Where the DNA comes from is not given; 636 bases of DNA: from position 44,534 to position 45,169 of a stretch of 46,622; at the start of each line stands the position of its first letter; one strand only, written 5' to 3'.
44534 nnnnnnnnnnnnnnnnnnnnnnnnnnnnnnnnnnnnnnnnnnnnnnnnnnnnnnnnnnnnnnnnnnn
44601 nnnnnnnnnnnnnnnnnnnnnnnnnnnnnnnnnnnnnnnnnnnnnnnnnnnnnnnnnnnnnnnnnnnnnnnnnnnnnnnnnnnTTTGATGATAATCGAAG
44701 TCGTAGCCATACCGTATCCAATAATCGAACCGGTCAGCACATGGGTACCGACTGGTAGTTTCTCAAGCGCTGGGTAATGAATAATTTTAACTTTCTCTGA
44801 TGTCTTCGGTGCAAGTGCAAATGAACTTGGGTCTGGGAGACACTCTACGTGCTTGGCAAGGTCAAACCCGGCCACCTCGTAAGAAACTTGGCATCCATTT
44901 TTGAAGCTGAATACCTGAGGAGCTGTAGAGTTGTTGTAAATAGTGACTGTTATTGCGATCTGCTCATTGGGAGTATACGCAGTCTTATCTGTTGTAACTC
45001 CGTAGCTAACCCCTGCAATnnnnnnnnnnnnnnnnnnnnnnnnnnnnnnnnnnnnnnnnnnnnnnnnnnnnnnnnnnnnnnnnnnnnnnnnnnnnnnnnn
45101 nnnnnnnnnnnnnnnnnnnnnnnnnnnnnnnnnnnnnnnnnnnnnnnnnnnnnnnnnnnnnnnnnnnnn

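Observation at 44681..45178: Membrane-anchored Ig/BsuPI-like ORF embedded inside the rpoB-rpoC gene pair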

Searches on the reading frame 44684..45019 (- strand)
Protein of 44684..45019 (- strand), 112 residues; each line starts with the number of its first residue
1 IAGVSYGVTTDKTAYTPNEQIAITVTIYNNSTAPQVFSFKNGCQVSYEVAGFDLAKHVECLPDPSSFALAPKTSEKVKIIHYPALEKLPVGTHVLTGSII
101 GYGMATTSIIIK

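Call 72: find_homologous_proteins(query=A3, max_evalue=1e-8)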
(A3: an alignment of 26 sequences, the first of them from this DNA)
Query A3 (26 sequences) (112 aa, profile of the alignment): 15 proteins with E <= 1e-8 among 454 candidates.
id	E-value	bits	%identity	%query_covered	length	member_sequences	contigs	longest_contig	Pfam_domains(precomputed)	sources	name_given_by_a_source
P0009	5.2e-44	167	50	90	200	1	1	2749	-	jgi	jgi:hypothetical protein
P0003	1.0e-42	163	63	100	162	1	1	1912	-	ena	-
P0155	3.5e-42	161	43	89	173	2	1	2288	-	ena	-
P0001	1.1e-41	159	100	100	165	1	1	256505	-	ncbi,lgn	ncbi:MAG: hypothetical protein V4481_01055 [Patescibacteria group bacterium]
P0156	1.2e-41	159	42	96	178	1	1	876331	-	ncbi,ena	-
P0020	2.7e-41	158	42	89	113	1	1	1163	-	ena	-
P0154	4.0e-41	157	40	95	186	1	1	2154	-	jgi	jgi:hypothetical protein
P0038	9.0e-41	156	36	96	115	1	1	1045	-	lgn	-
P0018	1.2e-40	156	44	84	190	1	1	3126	-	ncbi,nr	ncbi:MAG: hypothetical protein KGJ33_03280 [Patescibacteria group bacterium]|nr:hypothetical protein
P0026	1.2e-40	156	36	96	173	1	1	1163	-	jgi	jgi:hypothetical protein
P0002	1.5e-40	156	81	100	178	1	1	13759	-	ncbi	-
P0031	2.6e-38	148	38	95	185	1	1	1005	-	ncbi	-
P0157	2.8e-38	148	41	96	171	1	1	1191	-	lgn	-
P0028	4.0e-38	148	36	96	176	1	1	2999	PF12690.14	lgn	-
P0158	3.5e-37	145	37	96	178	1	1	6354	-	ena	-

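Call 73: find_encoding_contigs(protein=P0156, flank=8000, max_places=2)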
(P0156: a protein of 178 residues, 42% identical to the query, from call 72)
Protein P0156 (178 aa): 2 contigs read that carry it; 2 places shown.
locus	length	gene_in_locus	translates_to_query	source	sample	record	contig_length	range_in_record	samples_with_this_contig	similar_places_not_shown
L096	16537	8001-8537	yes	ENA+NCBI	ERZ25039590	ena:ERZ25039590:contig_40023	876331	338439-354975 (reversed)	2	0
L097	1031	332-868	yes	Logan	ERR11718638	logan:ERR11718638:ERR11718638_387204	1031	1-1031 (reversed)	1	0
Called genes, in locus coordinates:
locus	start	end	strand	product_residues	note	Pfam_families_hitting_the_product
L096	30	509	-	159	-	PF14584:DUF4446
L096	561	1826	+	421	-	PF00266:Aminotran_5, PF01212:Beta_elim_lyase (weak)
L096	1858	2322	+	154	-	PF00886:Ribosomal_S16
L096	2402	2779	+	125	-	PF13083:KH_KhpA-B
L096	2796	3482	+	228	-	PF01746:tRNA_m1G_MT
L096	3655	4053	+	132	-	-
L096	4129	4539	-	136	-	-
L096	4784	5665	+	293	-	PF04563:RNA_pol_Rpb2_1 (weak), PF04561:RNA_pol_Rpb2_2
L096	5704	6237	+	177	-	PF04565:RNA_pol_Rpb2_3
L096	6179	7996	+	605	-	PF10385:RNA_pol_Rpb2_45, PF00562:RNA_pol_Rpb2_6, PF04560:RNA_pol_Rpb2_7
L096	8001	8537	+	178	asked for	-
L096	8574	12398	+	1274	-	PF04997:RNA_pol_Rpb1_1, PF00623:RNA_pol_Rpb1_2, PF04983:RNA_pol_Rpb1_3, PF05000:RNA_pol_Rpb1_4, PF04998:RNA_pol_Rpb1_5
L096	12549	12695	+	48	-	-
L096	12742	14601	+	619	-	PF01807:Zn_ribbon_DnaG, PF08275:DNAG_N, PF01751:Toprim (weak), PF13155:Toprim_2, PF13662:Toprim_4, PF13362:Toprim_3 (weak)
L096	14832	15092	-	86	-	-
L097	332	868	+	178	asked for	-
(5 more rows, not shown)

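Call 86: predict_structure(alignment_id=A3)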
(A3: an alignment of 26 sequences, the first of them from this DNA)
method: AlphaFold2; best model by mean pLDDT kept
length: 112 residues; sequences in the alignment: 26
mean_pLDDT: 94.9   pTM: 0.84
mean pLDDT of the five models: 94.9, 94.7, 94.7, 94.6, 94.6
residues with pLDDT >= 90: 99; 70-90: 13; 50-70: 0; < 50: 0
segments of 3 or more residues with pLDDT < 50: none
pLDDT, mean of each block of 10 residues (from residue 1): 96 96 98 95 93 91 90 96 94 97 97 97
secondary structure, 60 per line:
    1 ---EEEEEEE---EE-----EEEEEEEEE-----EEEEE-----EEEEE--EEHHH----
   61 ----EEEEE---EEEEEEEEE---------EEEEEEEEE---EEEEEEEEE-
elements in order: E4-10 E21-29 E35-39 E45-49 E65-69 E73-81 E91-99 E103-111

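Call 88: fold_search(model_id=the predicted structure, library=pdb)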
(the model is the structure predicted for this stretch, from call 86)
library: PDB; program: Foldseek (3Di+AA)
matches with E <= 10: 1367; with E <= 0.001: 48
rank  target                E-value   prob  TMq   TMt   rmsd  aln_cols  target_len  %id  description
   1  4zod_A                1.1e-04  1.00  0.52  0.11   7.1       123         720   14  Crystal Structure of beta-glucosidase from Listeria innocua in complex with glucose (released 2016-05-18)
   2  5xxl_A                1.3e-04  1.00  0.55  0.11   6.5       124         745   14  Crystal structure of GH3 beta-glucosidase from Bacteroides thetaiotaomicron (released 2017-12-13)
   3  5xxl_B                1.3e-04  1.00  0.58  0.11   6.1       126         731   13  Crystal structure of GH3 beta-glucosidase from Bacteroides thetaiotaomicron (released 2017-12-13)
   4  5xxo_A                1.3e-04  1.00  0.56  0.11   6.5       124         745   14  Crystal structure of mutant (D286N) GH3 beta-glucosidase from Bacteroides thetaiotaomicron in complex with sophorotrio (released 2017-12-13)
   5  5xxm_B                1.4e-04  1.00  0.57  0.11   6.1       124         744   14  Crystal structure of GH3 beta-glucosidase from Bacteroides thetaiotaomicron in complex with gluconolactone (released 2017-12-13)
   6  5xxo_B                1.5e-04  1.00  0.57  0.11   6.0       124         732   14  Crystal structure of mutant (D286N) GH3 beta-glucosidase from Bacteroides thetaiotaomicron in complex with sophorotrio (released 2017-12-13)
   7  5xxn_B                1.6e-04  1.00  0.57  0.11   6.1       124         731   14  Crystal Structure of mutant (D286N) beta-glucosidase from Bacteroides thetaiotaomicron in complex with sophorose (released 2017-12-13)
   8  5xxn_A                2.0e-04  1.00  0.56  0.11   6.5       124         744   14  Crystal Structure of mutant (D286N) beta-glucosidase from Bacteroides thetaiotaomicron in complex with sophorose (released 2017-12-13)
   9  8xrx_B                2.0e-04  1.00  0.53  0.11   6.8       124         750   16  The crystal structure of a GH3 enzyme CcBgl3B with glucose and gentiobiose (released 2024-04-10)
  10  8j9f_A                2.1e-04  1.00  0.56  0.11   7.1       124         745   12  Structure of STG-hydrolyzing beta-glucosidase 1 (PSTG1) (released 2024-04-10)
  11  5z87_A                2.4e-04  1.00  0.59  0.11   6.0       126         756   12  Structural of a novel b-glucosidase EmGH1 at 2.3 angstrom from Erythrobacter marinus (released 2019-02-06)
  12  5z87_B                2.4e-04  1.00  0.59  0.11   6.0       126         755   12  Structural of a novel b-glucosidase EmGH1 at 2.3 angstrom from Erythrobacter marinus (released 2019-02-06)
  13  21ji_A                2.5e-04  1.00  0.57  0.11   7.2       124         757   18  Crystal structure of isoprimeverose-producing enzyme from Phaeoacremonium minimum (released 2026-04-08)
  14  5xxm_A                2.7e-04  1.00  0.56  0.11   6.5       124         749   14  Crystal structure of GH3 beta-glucosidase from Bacteroides thetaiotaomicron in complex with gluconolactone (released 2017-12-13)
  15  8xrv_E                2.8e-04  1.00  0.55  0.11   6.7       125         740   16  The crystal structure of a GH3 enzyme CcBgl3B with glucose (released 2024-04-10)
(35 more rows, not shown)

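Call 92: search_solved_structures(query=A4, max_evalue=10, show_alignments=0)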
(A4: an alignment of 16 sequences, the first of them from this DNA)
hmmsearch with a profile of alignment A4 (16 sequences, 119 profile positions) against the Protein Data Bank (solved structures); distinct sequences matched with E-value up to 10: 94 (the best 60 are shown).
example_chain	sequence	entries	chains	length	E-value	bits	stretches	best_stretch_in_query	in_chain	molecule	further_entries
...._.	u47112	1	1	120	2.9e-06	30.6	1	22-88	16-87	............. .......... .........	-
3eif_A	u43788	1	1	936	0.00016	24.9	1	23-89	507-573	C5a peptidase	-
7yzx_A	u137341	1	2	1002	0.00018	24.8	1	23-89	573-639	C5a peptidase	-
7bj3_A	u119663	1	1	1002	0.00018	24.8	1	23-89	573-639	C5a peptidase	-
1xf1_A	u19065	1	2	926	0.0004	23.6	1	23-89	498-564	C5a peptidase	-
8bty_A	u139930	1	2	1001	0.00051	23.3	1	23-89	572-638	C5a peptidase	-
31mr_B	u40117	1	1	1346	0.0016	21.7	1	23-93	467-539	Cell envelope proteinase A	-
6up7_B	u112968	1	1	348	0.0016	21.7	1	5-40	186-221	Beta-arrestin-1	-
22gk_A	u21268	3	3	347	0.0019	21.5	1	5-40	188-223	Beta-arrestin-1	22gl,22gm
8j97_A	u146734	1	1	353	0.002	21.4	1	5-40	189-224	Beta-arrestin-1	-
9zzo_C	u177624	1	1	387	0.002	21.4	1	5-40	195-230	Isoform 1B of Beta-arrestin-1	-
8ja3_B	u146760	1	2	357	0.002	21.4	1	5-40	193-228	Beta-arrestin-1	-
8as2_A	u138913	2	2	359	0.002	21.4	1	5-40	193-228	Beta-arrestin-1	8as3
8jaf_A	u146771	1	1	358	0.002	21.4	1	5-40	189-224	Beta-arrestin-1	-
9uyn_A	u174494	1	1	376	0.0021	21.3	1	5-40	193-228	Beta-arrestin-1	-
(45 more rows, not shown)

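Call 93: search_solved_structures(query=A4, max_evalue=0.0001, show_alignments=1)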
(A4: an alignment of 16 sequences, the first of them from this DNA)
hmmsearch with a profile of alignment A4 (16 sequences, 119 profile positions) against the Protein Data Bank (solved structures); distinct sequences matched with E-value up to 0.0001: 1.
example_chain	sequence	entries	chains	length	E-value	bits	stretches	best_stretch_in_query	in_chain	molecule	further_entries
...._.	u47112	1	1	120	2.9e-06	30.6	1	22-88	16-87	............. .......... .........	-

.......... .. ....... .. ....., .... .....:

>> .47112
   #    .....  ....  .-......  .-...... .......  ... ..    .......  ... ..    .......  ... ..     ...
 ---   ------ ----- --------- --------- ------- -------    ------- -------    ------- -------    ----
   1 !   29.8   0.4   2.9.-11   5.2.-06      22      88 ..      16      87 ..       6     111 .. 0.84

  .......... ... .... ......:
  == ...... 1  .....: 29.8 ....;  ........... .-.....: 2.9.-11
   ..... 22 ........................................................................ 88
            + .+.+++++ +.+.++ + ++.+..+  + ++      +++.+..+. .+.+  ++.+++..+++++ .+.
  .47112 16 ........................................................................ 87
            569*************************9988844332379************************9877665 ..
